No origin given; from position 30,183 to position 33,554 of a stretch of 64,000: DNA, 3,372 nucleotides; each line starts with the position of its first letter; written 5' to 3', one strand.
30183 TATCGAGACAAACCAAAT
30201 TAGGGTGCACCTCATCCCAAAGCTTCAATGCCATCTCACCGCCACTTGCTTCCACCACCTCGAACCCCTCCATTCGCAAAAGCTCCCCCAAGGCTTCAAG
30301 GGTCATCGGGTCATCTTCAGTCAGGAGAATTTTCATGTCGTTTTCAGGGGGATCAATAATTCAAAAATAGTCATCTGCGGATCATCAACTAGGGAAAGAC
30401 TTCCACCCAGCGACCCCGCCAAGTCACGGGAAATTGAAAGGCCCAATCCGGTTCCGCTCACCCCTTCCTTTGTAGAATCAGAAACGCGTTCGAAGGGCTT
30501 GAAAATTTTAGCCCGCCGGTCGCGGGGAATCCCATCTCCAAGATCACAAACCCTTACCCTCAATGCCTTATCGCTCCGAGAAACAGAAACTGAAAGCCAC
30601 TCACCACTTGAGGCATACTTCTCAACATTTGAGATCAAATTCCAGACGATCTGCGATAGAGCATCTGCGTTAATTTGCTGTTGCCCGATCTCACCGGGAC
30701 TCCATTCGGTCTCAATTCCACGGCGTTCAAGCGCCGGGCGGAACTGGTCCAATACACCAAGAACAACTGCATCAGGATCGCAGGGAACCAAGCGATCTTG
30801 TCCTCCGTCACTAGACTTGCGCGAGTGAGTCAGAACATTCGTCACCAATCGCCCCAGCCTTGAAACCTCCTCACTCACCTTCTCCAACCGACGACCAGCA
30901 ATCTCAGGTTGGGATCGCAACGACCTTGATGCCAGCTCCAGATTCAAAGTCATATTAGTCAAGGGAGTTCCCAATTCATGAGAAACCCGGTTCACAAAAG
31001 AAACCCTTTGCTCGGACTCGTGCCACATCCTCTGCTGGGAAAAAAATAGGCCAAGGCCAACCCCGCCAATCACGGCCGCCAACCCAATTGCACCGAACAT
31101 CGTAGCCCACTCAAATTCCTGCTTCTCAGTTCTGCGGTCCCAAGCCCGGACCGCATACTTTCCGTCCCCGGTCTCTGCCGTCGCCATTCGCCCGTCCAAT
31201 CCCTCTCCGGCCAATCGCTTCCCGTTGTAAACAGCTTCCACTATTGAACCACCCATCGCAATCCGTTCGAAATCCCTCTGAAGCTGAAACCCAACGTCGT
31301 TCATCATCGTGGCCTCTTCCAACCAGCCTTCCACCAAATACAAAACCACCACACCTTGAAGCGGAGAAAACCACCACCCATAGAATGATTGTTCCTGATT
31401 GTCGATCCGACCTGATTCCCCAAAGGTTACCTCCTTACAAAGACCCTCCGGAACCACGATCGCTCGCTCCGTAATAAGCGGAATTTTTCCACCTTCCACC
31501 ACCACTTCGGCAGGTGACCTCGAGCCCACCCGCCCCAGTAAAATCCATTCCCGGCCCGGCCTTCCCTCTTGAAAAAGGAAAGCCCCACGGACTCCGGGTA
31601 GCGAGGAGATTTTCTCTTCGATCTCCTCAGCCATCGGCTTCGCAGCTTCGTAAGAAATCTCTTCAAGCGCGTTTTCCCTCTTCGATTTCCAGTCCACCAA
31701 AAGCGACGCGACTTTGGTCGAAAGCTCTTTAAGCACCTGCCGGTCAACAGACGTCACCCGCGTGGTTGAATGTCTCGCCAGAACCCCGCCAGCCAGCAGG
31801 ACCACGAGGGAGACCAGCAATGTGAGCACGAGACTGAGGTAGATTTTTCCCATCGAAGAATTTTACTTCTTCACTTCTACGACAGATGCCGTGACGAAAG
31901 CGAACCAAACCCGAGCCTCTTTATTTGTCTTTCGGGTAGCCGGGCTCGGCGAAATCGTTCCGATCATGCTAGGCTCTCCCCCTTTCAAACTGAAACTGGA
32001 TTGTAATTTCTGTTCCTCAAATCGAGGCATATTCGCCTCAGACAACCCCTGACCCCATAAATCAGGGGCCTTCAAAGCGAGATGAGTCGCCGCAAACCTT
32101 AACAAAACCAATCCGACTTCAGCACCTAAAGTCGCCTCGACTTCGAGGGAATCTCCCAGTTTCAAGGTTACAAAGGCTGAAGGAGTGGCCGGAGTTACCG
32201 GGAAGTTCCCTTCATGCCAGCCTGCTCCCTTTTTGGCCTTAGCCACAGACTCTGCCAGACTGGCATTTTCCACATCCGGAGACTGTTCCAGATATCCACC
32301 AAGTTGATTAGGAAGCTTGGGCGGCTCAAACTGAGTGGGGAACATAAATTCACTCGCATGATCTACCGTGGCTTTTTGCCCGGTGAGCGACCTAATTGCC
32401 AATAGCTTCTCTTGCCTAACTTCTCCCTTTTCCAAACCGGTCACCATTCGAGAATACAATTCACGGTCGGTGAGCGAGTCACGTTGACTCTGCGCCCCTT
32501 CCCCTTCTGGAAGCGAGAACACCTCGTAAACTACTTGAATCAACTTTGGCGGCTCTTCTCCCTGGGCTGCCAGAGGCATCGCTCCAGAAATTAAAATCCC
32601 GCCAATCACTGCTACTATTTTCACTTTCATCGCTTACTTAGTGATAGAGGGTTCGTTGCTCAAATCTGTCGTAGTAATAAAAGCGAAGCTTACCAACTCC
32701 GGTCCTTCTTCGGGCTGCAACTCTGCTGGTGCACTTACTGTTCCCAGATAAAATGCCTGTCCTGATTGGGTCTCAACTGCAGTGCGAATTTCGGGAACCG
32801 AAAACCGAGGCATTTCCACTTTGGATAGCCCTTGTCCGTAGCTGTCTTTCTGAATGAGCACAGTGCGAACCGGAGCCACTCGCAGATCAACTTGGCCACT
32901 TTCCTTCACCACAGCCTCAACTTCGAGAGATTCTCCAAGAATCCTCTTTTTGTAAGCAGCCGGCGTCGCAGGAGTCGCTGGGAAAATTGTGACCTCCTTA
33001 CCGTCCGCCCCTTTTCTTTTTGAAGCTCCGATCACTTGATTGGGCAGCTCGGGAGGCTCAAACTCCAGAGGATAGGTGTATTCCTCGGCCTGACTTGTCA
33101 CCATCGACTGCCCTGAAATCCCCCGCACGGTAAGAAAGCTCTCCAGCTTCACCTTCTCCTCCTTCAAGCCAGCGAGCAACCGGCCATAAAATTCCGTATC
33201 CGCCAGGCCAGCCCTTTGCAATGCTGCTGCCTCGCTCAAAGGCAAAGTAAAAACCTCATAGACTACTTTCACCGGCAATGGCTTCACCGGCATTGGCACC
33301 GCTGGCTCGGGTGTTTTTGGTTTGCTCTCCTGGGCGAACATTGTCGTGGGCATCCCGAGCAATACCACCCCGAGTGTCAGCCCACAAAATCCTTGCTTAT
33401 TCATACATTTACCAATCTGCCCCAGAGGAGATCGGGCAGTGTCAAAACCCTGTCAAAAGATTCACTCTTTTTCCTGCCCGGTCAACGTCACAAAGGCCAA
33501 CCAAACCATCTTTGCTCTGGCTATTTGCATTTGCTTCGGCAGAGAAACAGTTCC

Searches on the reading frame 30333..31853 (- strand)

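Call 51: search_protein_families(library=ncbifam, max_evalue=0.1, proteins=[window:30333-31853:-])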
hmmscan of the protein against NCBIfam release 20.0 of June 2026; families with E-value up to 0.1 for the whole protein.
window:30333-31853:- (506 aa): 79 families (the best 25 are shown)
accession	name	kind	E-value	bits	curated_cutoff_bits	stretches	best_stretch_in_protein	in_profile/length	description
NF033092.0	HK_WalK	equivalog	3.6e-32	111.7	725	1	281-487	370-577/594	cell wall metabolism sensor histidine kinase WalK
NF046044.1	PnpS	equivalog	7.8e-32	110.7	400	1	281-488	168-375/390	two-component system histidine kinase PnpS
NF012163.2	BaeS_SmeS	equivalog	2.6e-28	99.1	500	1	279-492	236-446/457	sensor histidine kinase efflux regulator BaeS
TIGR02966.1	phoR_proteo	equivalog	3.8e-28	98.5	334.2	1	281-477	112-308/333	phosphate regulon sensor histidine kinase PhoR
TIGR01386.1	cztS_silS_copS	subfamily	1.8e-25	89.8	292.55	1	284-502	242-457/457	heavy metal sensor histidine kinase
NF040691.1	MtrAB_MtrB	equivalog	2e-23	83.2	450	1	283-504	271-493/507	MtrAB system histidine kinase MtrB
NF007007.0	PRK09470.1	equivalog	1.2e-22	80.5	486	1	284-477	246-432/463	envelope stress sensor histidine kinase CpxA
NF007793.0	PRK10490.1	equivalog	3e-22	78.5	1123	1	273-504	653-883/895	two-component system sensor histidine kinase KdpD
NF041735.1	hist_kin_RppB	equivalog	8.3e-22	77.6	400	1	281-488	214-423/438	two-component system sensor histidine kinase RppB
NF008312.0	PRK11100.1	equivalog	1.6e-20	73.4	356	1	285-497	258-467/477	two-component system sensor histidine kinase CreC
NF006800.0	PRK09303.1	equivalog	1.2e-19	70.5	342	1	286-491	154-364/383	histidine kinase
NF041880.1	EPS_EpsF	equivalog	1.3e-19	70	900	1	173-485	169-472/492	response regulator EpsF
NF007898.0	PRK10604.1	equivalog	1.8e-19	70.3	478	1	285-490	214-409/433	two-component system sensor histidine kinase RstB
NF011874.0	PRK15347.1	equivalog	2e-19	69.2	852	1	280-504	395-615/921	two component system sensor kinase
NF008025.0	PRK10755.1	equivalog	3.1e-19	68.9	314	1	275-491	135-342/362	two-component system sensor histidine kinase PmrB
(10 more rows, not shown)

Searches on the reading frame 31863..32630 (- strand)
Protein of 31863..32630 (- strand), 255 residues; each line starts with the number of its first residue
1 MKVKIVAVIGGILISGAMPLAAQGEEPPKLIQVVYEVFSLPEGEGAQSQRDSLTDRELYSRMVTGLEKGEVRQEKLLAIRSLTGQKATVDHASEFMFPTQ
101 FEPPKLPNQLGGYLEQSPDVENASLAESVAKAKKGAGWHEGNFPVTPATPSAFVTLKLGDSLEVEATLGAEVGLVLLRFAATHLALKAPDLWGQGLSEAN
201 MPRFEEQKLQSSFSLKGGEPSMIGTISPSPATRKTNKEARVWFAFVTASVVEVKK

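Call 51: search_protein_families(library=ncbifam, max_evalue=0.1, proteins=[window:31863-32630:-])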
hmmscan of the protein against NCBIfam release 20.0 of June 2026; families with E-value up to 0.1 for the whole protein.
window:31863-32630:- (255 aa): 1 family
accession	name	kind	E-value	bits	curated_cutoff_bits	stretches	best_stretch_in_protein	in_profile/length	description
NF042912.1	Amuc_1098_fam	equivalog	1e-17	63.5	750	1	83-181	601-687/805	Amuc_1098 family type IV pilus outer membrane protein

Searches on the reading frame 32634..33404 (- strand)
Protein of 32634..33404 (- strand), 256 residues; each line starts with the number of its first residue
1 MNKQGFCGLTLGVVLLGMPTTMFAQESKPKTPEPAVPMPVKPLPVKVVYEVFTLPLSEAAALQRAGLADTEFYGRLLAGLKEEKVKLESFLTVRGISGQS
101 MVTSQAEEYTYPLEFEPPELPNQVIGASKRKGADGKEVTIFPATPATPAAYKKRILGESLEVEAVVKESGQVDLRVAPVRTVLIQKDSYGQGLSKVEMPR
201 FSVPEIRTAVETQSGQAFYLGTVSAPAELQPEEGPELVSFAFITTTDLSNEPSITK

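Call 51: search_protein_families(library=ncbifam, max_evalue=0.1, proteins=[window:32634-33404:-])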
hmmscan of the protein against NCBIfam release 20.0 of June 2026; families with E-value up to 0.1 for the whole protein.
window:32634-33404:- (256 aa): 2 families
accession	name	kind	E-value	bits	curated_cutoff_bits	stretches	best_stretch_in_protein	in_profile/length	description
NF042912.1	Amuc_1098_fam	equivalog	2.8e-18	65.4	750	1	97-179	601-688/805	Amuc_1098 family type IV pilus outer membrane protein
TIGR02519.1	pilus_MshL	equivalog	0.00012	21.2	250.2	1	157-221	175-242/290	pilus (MSHA type) biogenesis protein MshL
